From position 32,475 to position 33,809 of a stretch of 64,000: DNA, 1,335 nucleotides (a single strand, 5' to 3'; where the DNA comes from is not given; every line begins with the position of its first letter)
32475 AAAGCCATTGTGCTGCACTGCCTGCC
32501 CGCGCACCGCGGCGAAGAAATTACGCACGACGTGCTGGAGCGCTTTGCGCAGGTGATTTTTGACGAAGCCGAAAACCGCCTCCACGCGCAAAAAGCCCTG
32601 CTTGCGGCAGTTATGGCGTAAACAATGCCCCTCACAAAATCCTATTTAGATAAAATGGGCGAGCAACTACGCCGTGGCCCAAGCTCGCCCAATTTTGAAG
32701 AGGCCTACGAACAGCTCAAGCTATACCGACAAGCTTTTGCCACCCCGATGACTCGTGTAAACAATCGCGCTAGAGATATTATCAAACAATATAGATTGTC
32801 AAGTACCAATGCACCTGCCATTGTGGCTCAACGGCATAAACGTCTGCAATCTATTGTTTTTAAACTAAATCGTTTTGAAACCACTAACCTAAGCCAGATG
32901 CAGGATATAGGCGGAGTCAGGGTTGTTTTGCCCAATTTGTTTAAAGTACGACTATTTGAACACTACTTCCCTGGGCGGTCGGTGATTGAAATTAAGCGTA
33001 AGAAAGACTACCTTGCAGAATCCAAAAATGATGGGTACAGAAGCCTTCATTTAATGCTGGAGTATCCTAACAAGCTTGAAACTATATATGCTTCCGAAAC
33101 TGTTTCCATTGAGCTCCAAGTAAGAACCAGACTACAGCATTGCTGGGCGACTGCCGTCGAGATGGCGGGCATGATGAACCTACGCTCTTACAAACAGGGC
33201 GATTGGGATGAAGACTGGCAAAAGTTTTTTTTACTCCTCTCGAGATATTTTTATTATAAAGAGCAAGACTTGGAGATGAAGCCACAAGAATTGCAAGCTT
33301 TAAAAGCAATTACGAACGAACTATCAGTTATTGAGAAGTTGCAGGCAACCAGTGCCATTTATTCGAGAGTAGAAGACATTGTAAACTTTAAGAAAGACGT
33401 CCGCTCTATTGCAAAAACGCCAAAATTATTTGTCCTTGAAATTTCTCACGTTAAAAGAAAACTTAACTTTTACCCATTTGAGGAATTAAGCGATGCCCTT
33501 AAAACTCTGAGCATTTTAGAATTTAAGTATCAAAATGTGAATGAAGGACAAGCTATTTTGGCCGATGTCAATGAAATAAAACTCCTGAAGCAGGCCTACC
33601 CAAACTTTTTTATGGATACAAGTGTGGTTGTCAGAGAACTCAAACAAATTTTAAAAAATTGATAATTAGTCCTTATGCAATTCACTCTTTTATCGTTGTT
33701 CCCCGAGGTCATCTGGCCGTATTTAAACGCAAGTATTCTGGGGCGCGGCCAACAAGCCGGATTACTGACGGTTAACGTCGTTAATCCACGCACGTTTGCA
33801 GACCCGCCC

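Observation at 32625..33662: AT-rich RelA/SpoT-domain gene with a Cys-free C-terminal extension wedged between argF and trmD: candidate toxSAS / CapRel-like fused toxin-sensor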

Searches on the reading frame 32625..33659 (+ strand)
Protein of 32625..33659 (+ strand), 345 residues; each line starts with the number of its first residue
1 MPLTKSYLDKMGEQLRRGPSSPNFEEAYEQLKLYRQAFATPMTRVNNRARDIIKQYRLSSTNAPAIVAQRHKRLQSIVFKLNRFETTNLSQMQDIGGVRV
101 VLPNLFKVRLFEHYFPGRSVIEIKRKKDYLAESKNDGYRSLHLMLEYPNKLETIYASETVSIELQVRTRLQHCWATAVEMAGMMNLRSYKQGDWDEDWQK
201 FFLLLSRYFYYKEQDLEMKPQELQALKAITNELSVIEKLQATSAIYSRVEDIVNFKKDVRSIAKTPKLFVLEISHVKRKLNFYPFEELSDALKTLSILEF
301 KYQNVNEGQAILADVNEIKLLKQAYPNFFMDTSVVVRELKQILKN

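Call 3: search_protein_families(library=pfam, proteins=[window:32625-33659:+], max_evalue=0.01)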
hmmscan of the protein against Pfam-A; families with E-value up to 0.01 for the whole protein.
window:32625-33659:+ (345 aa): 1 family
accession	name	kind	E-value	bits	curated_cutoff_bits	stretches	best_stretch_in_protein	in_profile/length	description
PF04607.23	RelA_SpoT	-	1.3e-18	67.7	27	1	69-177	1-100/113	Region found in RelA / SpoT proteins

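Call 4: search_protein_families(library=ncbifam, proteins=[window:32625-33659:+], max_evalue=0.01)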
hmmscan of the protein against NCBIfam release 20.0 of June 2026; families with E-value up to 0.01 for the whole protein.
window:32625-33659:+ (345 aa): 3 families
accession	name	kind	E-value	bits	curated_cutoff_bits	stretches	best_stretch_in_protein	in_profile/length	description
NF053588.1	GTPPhKinYjbM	equivalog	1.9e-17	63.7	320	1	45-177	17-151/201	GTP diphosphokinase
TIGR00691.1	spoT_relA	subfamily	3.9e-08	32.1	499.2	1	24-230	170-358/687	RelA/SpoT family protein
NF008303.0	PRK11092.1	equivalog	0.00016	20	947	1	56-169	222-325/702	bifunctional GTP diphosphokinase/guanosine-3',5'-bis pyrophosphate 3'-pyrophosphohydrolase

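Call 5: search_protein_families(library=padloc, proteins=[window:32625-33659:+], max_evalue=0.01)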
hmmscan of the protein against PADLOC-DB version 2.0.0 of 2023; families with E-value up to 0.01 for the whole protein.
window:32625-33659:+ (345 aa): 1 family
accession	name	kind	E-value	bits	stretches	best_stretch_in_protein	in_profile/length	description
PDLC04999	PDC-S33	-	9.9e-82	273.1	1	4-343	9-342/349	-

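Call 6: search_solved_structures(query=window:32625-33659:+, max_evalue=1, show_alignments=3)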
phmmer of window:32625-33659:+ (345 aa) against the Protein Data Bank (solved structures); distinct sequences matched with E-value up to 1: 10.
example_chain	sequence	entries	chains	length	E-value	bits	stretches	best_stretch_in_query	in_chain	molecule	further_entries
9erv_A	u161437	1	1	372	9.1e-24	87.9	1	4-337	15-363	RelA/SpoT family protein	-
7ztb_A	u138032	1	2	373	9.2e-24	87.9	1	4-337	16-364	RelA/SpoT family protein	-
2be3_A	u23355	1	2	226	1.4e-15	61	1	45-233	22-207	GTP pyrophosphokinase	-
3l9d_A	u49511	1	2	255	3.4e-14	56.5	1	21-218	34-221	Putative GTP pyrophosphokinase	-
5dec_A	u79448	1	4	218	7.1e-13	52.1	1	48-177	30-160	GTP pyrophosphokinase YjbM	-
5ded_D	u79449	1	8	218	7.2e-13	52.1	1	48-177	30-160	GTP pyrophosphokinase YjbM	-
5f2v_V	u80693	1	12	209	7.6e-13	52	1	49-177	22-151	GTP pyrophosphokinase YjbM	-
6fgj_A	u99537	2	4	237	2.1e-10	44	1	67-178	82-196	GTP pyrophosphokinase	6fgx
6ewz_A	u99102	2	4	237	2.1e-10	44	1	67-178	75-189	GTP pyrophosphokinase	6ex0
6fgk_A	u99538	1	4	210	4.1e-09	39.8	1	48-177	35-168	GTP pyrophosphokinase YwaC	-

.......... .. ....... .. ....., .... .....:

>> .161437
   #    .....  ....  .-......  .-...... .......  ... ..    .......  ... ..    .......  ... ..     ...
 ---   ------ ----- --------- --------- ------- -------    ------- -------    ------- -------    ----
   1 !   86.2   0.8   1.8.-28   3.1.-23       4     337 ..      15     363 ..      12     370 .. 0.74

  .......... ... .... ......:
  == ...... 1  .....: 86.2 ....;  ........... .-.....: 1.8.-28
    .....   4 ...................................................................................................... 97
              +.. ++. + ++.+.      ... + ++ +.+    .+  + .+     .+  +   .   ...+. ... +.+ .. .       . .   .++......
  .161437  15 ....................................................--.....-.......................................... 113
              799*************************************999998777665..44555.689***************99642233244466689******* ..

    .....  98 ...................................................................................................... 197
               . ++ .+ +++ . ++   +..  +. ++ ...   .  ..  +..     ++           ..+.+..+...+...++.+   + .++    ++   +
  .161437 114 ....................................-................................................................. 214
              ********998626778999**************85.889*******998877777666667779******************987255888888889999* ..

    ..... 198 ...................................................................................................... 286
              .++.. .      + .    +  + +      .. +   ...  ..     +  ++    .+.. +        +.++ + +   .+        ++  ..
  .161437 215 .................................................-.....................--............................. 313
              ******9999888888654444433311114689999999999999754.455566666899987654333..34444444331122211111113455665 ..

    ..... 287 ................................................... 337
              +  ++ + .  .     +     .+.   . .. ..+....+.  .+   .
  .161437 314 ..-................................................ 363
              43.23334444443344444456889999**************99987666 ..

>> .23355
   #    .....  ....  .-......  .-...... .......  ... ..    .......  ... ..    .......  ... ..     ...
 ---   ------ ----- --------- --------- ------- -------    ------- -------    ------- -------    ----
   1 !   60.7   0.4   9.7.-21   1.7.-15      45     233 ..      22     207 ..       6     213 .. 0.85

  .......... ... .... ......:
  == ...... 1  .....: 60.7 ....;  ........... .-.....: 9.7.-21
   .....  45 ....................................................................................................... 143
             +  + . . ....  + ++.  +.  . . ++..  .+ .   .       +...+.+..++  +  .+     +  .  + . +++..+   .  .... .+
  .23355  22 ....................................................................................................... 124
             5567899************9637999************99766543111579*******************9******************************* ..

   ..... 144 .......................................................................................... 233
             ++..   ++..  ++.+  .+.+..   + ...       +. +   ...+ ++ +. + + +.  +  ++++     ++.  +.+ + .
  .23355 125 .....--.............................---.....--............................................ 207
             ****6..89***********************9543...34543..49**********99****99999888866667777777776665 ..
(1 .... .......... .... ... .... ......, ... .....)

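Call 7: find_homologous_proteins(query=window:32625-33659:+, max_evalue=0.001)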
Query window:32625-33659:+ (345 aa): 359 proteins with E <= 0.001 among 1691 candidates; the best 120 are listed.
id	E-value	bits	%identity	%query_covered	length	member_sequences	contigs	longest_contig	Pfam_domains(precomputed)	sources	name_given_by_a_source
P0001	9.7e-216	733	100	97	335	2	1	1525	PF04607.24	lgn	-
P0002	2.2e-65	239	42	99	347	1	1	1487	PF04607.24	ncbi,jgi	jgi:putative GTP pyrophosphokinase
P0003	4.0e-62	229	41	99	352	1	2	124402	PF04607.24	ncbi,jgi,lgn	jgi:ppGpp synthetase/RelA/SpoT-type nucleotidyltranferase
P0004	8.5e-59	218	39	99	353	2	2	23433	PF04607.24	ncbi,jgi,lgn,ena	jgi:ppGpp synthetase/RelA/SpoT-type nucleotidyltranferase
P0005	1.2e-51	194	37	100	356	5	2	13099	PF04607.24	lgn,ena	-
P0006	2.0e-43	167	34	92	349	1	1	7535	PF04607.24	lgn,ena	-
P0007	6.1e-42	162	35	99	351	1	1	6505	PF04607.24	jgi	jgi:ppGpp synthetase/RelA/SpoT-type nucleotidyltranferase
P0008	8.7e-41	159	33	99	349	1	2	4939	PF04607.24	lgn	-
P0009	5.5e-40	156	32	94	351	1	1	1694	PF04607.24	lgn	-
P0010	6.2e-40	156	33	99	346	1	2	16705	PF04607.24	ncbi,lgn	-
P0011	7.0e-40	156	35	85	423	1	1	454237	PF04607.24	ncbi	-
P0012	1.9e-39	154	34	98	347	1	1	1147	PF04607.24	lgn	-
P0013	1.0e-38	152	33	98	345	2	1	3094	PF04607.24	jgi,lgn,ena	-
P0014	1.0e-38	152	32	99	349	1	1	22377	PF04607.24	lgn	-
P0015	1.5e-38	151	34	93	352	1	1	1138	PF04607.24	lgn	-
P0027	1.2e-37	148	35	99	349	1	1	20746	PF04607.24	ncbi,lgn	-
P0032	1.8e-37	148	32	99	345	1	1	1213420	PF04607.24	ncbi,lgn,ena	-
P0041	5.5e-37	146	33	98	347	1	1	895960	PF04607.24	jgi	jgi:putative GTP pyrophosphokinase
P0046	1.1e-36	145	31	92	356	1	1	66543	PF04607.24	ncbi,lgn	-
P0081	6.7e-35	139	33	93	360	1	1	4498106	PF04607.24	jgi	jgi:hypothetical protein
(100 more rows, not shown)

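Call 28: predict_structure(alignment_id=A1)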
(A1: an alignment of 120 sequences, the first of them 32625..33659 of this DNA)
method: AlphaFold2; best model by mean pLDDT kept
length: 345 residues; sequences in the alignment: 120
mean_pLDDT: 87.5   pTM: 0.82
mean pLDDT of the five models: 87.5, 87.0, 86.7, 85.8, 85.5
residues with pLDDT >= 90: 207; 70-90: 104; 50-70: 25; < 50: 9
segments of 3 or more residues with pLDDT < 50: 326-328
pLDDT, mean of each block of 10 residues (from residue 1): 94 95 95 93 94 96 91 90 95 93 97 91 96 96 95 91 96 92 80 89 97 97 98 92 77 66 67 77 84 85 75 60 50 91 93
secondary structure, 60 per line:
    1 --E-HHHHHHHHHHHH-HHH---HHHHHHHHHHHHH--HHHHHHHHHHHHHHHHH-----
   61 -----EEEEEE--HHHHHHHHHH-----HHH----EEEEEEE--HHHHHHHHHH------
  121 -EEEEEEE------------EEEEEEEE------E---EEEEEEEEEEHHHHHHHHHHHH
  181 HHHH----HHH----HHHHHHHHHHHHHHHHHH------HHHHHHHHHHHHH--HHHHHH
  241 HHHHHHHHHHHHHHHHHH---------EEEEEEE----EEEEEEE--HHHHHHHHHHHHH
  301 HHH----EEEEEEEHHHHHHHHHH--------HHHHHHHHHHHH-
elements in order: H5-16 H24-36 H39-55 E66-71 H74-83 E96-102 H105-114 E122-128 E141-148 E159-168 H169-184 H196-213 H220-232 H235-258 E268-274 E279-285 H288-303 E308-314 H315-324 H333-344

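Call 33: fold_search(model_id=the predicted structure, library=pdb)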
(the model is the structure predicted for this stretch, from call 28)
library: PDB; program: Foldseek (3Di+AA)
matches with E <= 10: 229; with E <= 0.001: 62
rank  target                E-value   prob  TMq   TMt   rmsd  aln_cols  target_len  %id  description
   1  9erv_A                6.2e-20  1.00  0.66  0.66   9.3       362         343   27  Structure of Salmonella CapRel bound to Bas11 Gp54 (released 2024-11-06)
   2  7ztb_B                4.9e-19  1.00  0.62  0.62   8.6       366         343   26  Structure of the Salmonella tRNA pyrophosphokinase CapRel (released 2022-11-23)
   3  7ztb_A                5.4e-19  1.00  0.65  0.66   8.0       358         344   28  Structure of the Salmonella tRNA pyrophosphokinase CapRel (released 2022-11-23)
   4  6ewz_A                1.1e-09  1.00  0.40  0.64   4.9       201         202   21  Crystal structure of RelP (SAS2) from Staphylococcus aureus bound to AMPCPP and GTP in the pre-catalytic state (released 2018-01-24)
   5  6ex0_B                1.6e-09  1.00  0.40  0.65   4.6       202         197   22  Crystal structure of RelP (SAS2) from Staphylococcus aureus bound to pppGpp in the post-catalytic state (released 2018-01-24)
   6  6fgx_A                1.6e-09  1.00  0.39  0.63   4.9       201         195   22  Crystal structure of the small alarmone synthethase 2 from Staphylococcus aureus bound to AMPCPP (released 2018-02-07)
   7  6fgk_D                2.4e-09  1.00  0.43  0.74   3.7       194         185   25  Crystal structure of the small alarmone synthethase 2 from Bacillus subtilis (released 2018-02-07)
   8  6ewz_B                2.5e-09  1.00  0.41  0.65   4.8       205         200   22  Crystal structure of RelP (SAS2) from Staphylococcus aureus bound to AMPCPP and GTP in the pre-catalytic state (released 2018-01-24)
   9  5ded_H                3.5e-09  1.00  0.46  0.78   3.3       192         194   23  Crystal structure of the small alarmone synthethase 1 from Bacillus subtilis bound to its product pppGpp (released 2015-10-28)
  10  5ded_E                3.7e-09  1.00  0.44  0.76   3.4       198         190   24  Crystal structure of the small alarmone synthethase 1 from Bacillus subtilis bound to its product pppGpp (released 2015-10-28)
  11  6ex0_A                5.0e-09  1.00  0.42  0.69   3.7       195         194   20  Crystal structure of RelP (SAS2) from Staphylococcus aureus bound to pppGpp in the post-catalytic state (released 2018-01-24)
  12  5ded_C                5.3e-09  1.00  0.44  0.74   3.3       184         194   24  Crystal structure of the small alarmone synthethase 1 from Bacillus subtilis bound to its product pppGpp (released 2015-10-28)
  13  2be3_A                5.3e-09  1.00  0.44  0.72   2.8       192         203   25  Structure of a GTP Pyrophosphokinase Family Protein from Streptococcus pneumoniae (released 2005-12-06)
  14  6fgx_B                5.3e-09  1.00  0.39  0.65   4.7       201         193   21  Crystal structure of the small alarmone synthethase 2 from Staphylococcus aureus bound to AMPCPP (released 2018-02-07)
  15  5ded_D                7.2e-09  1.00  0.45  0.79   3.3       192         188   23  Crystal structure of the small alarmone synthethase 1 from Bacillus subtilis bound to its product pppGpp (released 2015-10-28)
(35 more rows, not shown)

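Call 34: find_encoding_contigs(protein=P0003, flank=8000, max_places=3)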
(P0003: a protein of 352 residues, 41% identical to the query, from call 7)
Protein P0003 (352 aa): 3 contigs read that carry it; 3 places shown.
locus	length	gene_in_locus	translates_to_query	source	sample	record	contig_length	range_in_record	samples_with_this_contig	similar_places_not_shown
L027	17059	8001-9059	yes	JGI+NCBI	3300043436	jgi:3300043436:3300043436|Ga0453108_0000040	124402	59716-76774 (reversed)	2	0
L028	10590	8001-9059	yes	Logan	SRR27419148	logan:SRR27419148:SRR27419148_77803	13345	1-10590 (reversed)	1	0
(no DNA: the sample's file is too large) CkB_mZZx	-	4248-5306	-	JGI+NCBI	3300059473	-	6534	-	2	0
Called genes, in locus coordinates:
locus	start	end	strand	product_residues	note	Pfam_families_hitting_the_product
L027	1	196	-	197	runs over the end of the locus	PF04442:CtaG_Cox11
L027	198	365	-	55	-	-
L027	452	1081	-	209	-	PF10026:DUF2268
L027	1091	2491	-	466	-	PF18073:Zn_ribbon_LapB, PF03796:DnaB_C (faint), PF06745:ATPase, PF13481:AAA_25, PF23442:DUF7125, PF13401:AAA_22 (faint), PF13541:ChlI (weak)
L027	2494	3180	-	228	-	-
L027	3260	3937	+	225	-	-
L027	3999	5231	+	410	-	PF02646:RmuC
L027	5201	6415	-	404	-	PF01966:HD, PF13286:HD_assoc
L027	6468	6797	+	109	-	-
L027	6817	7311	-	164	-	PF01467:CTP_transf_like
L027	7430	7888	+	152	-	PF01035:DNA_binding_1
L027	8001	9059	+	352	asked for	PF04607:RelA_SpoT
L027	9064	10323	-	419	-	PF00464:SHMT, PF00155:Aminotran_1_2 (weak)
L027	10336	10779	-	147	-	PF02502:LacAB_rpiB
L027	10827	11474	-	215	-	-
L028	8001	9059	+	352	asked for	PF04607:RelA_SpoT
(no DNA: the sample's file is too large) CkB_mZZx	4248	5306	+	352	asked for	PF04607:RelA_SpoT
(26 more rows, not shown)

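Call 35: find_encoding_contigs(protein=P0004, flank=8000, max_places=3)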
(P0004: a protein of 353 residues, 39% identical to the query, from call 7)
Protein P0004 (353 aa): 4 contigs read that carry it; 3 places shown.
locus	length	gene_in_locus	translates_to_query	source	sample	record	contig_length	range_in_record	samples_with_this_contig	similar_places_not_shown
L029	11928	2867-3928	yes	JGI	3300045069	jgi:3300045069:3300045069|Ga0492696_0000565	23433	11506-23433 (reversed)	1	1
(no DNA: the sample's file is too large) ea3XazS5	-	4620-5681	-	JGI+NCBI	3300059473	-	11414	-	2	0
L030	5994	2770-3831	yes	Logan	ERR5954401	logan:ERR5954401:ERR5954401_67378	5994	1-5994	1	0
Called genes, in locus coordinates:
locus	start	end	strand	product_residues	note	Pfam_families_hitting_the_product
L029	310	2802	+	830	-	PF17191:RecG_wedge, PF00270:DEAD, PF04851:ResIII, PF00271:Helicase_C, PF19833:RecG_dom3_C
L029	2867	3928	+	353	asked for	PF04607:RelA_SpoT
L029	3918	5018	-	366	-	PF00756:Esterase (faint), PF12146:Hydrolase_4, PF00561:Abhydrolase_1, PF12697:Abhydrolase_6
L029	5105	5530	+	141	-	PF02537:CRCB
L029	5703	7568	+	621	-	PF00012:HSP70, PF06723:MreB_Mbl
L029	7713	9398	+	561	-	-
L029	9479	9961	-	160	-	-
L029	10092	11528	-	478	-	PF03193:RsgA_GTPase (faint), PF00350:Dynamin_N (faint), PF01926:MMR_HSR1, PF02421:FeoB_N (weak), PF00009:GTP_EFTU, PF01926:MMR_HSR1, PF02421:FeoB_N, PF14714:KH_dom-like, +3 more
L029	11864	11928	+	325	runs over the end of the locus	PF01370:Epimerase, PF13460:NAD_binding_10, PF08338:DUF1731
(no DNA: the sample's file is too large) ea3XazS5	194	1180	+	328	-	PF04055:Radical_SAM, PF06968:BATS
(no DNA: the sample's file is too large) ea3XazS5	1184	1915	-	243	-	PF00106:adh_short, PF08659:KR, PF13460:NAD_binding_10 (weak), PF13561:adh_short_C2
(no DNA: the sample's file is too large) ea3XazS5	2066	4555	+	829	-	PF17191:RecG_wedge, PF00270:DEAD, PF04851:ResIII, PF00271:Helicase_C, PF19833:RecG_dom3_C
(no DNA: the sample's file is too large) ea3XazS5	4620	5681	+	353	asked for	PF04607:RelA_SpoT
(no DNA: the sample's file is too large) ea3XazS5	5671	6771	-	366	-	PF00756:Esterase (faint), PF12146:Hydrolase_4, PF00561:Abhydrolase_1, PF12697:Abhydrolase_6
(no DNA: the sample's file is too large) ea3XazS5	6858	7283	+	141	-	PF02537:CRCB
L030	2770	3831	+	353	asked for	PF04607:RelA_SpoT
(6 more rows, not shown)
